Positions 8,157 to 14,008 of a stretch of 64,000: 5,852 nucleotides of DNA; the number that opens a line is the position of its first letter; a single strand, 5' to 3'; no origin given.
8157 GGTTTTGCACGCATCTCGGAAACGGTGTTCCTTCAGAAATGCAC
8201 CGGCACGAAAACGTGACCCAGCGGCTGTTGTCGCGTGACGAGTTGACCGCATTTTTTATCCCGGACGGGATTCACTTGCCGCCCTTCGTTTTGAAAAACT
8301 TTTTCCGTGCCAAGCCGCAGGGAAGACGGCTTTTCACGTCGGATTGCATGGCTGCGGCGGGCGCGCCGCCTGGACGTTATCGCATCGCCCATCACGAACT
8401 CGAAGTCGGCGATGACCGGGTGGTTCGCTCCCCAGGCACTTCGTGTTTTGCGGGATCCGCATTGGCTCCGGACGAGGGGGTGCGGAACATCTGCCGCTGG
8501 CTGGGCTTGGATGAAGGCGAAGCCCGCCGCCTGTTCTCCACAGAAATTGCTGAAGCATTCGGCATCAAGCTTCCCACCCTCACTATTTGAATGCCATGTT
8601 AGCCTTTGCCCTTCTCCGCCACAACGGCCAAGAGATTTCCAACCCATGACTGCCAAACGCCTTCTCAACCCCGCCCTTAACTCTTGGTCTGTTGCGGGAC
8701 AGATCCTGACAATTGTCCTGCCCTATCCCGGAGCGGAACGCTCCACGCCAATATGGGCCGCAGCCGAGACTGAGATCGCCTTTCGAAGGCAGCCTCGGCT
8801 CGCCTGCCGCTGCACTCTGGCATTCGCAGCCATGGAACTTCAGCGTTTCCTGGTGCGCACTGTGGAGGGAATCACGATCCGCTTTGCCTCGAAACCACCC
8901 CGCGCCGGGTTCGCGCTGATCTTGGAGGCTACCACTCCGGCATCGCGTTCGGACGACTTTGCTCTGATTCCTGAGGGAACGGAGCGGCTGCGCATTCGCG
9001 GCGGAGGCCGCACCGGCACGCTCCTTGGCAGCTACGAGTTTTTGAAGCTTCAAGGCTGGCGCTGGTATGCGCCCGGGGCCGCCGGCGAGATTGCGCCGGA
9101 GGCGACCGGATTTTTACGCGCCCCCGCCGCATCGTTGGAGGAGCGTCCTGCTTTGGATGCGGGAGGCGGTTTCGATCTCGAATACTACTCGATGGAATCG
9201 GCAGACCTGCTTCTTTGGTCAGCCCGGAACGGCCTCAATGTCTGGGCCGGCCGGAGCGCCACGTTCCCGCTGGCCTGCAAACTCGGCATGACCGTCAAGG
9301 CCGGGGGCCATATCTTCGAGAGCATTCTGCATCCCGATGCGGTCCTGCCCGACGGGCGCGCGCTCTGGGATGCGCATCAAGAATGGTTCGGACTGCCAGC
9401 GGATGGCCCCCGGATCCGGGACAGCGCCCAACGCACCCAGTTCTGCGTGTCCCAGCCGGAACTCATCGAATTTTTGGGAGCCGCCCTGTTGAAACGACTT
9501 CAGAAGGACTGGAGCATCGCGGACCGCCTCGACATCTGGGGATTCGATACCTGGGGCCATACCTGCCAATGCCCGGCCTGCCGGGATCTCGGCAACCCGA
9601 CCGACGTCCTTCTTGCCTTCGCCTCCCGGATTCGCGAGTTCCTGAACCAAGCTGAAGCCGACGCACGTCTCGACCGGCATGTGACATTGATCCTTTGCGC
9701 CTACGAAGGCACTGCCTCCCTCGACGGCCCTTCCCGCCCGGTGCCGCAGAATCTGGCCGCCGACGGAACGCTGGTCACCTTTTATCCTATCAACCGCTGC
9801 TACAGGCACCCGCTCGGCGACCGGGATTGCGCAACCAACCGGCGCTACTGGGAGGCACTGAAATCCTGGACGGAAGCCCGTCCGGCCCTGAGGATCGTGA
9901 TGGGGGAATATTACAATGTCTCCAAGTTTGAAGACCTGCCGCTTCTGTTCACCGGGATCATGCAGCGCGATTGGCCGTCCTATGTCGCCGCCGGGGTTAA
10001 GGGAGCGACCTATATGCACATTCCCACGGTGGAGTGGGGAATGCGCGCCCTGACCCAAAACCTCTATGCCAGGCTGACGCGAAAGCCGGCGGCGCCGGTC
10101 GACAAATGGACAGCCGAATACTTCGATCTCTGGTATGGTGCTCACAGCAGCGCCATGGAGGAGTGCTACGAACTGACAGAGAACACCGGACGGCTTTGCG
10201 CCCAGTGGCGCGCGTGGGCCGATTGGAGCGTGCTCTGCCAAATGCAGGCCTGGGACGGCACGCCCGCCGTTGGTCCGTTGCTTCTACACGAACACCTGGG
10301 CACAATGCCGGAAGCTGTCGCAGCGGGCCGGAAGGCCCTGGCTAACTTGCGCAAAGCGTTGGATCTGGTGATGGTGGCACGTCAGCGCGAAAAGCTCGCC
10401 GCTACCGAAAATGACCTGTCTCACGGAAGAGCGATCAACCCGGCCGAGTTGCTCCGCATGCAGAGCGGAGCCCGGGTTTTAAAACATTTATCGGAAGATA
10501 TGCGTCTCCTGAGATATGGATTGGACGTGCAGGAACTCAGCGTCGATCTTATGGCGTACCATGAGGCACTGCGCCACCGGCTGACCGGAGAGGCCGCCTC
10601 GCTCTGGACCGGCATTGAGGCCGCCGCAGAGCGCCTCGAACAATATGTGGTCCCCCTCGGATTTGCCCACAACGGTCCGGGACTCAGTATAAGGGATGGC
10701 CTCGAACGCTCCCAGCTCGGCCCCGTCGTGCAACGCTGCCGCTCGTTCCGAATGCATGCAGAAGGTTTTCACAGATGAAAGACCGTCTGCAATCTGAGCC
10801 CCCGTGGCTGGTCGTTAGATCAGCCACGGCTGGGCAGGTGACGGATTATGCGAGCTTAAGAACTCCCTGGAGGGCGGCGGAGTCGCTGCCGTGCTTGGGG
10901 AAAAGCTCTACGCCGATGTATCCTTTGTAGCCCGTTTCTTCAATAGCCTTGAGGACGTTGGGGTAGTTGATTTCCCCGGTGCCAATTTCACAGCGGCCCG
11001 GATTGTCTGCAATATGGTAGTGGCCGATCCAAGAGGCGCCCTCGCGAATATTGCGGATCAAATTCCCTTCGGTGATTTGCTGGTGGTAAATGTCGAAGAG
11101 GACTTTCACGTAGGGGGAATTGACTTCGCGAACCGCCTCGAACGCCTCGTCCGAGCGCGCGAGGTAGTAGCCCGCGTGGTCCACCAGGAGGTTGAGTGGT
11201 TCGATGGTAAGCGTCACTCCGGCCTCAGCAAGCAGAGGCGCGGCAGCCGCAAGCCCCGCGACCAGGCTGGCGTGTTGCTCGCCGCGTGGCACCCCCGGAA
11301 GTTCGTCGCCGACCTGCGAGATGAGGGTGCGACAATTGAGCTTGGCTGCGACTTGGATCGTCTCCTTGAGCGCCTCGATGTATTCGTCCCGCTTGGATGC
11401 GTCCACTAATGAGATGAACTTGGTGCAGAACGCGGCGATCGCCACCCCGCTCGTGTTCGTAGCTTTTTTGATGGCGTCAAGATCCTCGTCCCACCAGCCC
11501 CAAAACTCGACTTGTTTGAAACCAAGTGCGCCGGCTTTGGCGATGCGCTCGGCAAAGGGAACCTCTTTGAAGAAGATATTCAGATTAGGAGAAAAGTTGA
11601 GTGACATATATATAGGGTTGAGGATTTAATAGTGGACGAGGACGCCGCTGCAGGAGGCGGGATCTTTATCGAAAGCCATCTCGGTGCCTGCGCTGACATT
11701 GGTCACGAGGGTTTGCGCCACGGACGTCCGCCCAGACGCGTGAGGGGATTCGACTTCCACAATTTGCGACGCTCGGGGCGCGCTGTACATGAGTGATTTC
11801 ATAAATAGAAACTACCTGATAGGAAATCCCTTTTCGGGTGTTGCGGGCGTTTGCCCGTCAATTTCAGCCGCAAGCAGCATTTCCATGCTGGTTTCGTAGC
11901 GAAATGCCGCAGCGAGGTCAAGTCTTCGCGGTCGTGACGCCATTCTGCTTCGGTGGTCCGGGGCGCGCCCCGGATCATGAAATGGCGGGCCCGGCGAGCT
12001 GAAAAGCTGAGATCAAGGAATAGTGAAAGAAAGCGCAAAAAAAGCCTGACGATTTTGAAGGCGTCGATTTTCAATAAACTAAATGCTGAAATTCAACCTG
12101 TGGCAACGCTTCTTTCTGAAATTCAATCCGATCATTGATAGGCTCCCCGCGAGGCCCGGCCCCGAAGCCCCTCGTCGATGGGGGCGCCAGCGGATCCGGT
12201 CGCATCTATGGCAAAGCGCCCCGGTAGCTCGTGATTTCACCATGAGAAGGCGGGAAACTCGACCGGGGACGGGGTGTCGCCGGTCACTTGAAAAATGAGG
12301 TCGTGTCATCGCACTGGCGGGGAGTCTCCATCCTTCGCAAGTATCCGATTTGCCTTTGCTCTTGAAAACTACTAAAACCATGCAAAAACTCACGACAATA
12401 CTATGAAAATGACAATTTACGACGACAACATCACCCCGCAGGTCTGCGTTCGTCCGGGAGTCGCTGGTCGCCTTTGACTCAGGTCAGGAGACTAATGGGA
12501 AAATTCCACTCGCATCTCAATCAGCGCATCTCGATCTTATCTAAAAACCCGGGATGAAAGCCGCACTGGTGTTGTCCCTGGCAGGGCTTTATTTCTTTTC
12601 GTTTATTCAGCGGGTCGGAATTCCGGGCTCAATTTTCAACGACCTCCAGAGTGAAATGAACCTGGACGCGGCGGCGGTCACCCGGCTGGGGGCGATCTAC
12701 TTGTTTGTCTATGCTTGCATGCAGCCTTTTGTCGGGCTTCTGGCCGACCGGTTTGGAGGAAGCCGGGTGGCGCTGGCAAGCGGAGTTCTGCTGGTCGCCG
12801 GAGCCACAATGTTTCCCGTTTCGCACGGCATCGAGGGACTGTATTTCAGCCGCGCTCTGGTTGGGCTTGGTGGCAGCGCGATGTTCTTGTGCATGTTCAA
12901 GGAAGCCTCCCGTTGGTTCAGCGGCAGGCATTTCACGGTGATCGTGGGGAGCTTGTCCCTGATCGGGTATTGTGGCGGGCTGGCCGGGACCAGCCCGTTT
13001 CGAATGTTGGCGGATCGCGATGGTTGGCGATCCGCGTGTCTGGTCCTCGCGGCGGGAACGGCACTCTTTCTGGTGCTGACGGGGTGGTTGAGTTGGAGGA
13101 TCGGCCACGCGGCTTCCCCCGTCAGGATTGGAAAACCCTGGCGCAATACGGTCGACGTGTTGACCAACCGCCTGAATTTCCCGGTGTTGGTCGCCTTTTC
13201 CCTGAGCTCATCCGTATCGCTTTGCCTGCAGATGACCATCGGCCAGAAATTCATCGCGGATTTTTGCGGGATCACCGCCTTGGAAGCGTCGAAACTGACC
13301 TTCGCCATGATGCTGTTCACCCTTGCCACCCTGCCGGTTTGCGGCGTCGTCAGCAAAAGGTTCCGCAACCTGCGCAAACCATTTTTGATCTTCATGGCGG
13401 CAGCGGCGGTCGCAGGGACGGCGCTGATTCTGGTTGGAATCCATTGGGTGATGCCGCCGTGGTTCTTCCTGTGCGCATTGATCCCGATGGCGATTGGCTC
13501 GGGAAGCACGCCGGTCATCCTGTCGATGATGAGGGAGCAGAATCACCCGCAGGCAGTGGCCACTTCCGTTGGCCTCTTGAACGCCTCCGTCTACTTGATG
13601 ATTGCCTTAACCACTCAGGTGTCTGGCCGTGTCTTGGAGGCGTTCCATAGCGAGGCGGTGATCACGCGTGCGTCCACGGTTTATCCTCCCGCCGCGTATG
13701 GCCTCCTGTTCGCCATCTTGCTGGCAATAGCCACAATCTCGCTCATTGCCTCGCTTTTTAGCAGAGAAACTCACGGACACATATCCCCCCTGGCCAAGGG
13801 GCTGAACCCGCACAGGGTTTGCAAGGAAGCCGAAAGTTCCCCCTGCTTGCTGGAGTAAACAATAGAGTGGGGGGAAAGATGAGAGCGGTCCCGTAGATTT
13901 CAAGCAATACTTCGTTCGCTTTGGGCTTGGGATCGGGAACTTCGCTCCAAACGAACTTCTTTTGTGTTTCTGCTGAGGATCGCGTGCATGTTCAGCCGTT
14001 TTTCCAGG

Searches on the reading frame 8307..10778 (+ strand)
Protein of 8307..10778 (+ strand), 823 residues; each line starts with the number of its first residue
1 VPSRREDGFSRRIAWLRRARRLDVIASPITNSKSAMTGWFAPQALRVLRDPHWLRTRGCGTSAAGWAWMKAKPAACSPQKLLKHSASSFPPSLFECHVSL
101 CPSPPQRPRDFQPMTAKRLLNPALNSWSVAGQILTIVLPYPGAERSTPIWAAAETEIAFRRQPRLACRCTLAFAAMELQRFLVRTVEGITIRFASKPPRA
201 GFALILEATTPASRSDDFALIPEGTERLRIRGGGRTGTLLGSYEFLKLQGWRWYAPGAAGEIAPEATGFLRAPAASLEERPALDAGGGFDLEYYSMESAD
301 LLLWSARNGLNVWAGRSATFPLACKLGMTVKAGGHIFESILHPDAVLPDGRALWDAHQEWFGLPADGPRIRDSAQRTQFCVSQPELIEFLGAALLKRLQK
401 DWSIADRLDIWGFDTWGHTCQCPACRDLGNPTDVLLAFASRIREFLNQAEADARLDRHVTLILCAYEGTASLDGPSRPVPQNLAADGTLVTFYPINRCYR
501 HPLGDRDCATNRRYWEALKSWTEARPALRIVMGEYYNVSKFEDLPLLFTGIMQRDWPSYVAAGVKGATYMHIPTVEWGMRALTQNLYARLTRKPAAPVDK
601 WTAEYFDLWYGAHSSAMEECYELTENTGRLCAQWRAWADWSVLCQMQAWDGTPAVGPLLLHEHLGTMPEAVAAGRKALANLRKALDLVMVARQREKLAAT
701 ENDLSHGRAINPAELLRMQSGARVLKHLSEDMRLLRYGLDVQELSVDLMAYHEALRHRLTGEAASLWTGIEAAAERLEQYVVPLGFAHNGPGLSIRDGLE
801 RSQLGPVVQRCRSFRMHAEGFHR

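Call 73: search_protein_families(library=pfam, proteins=[window:8307-10778:+], max_evalue=0.00001)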
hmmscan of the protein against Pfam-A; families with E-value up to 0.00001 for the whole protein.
window:8307-10778:+ (823 aa): 1 family
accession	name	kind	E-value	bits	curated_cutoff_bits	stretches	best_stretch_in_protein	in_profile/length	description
PF16126.11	DUF4838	-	1.6e-11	44.4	26.6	1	347-614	69-316/325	Domain of unknown function (DUF4838)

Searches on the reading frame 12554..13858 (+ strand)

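Call 73: search_protein_families(library=pfam, proteins=[window:12554-13858:+], max_evalue=0.00001)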
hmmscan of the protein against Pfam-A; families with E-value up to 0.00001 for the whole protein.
window:12554-13858:+ (434 aa): 1 family
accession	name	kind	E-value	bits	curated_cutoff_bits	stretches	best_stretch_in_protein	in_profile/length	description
PF07690.21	MFS_1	-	5.5e-31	108.2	33.4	2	10-352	2-345/347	Major Facilitator Superfamily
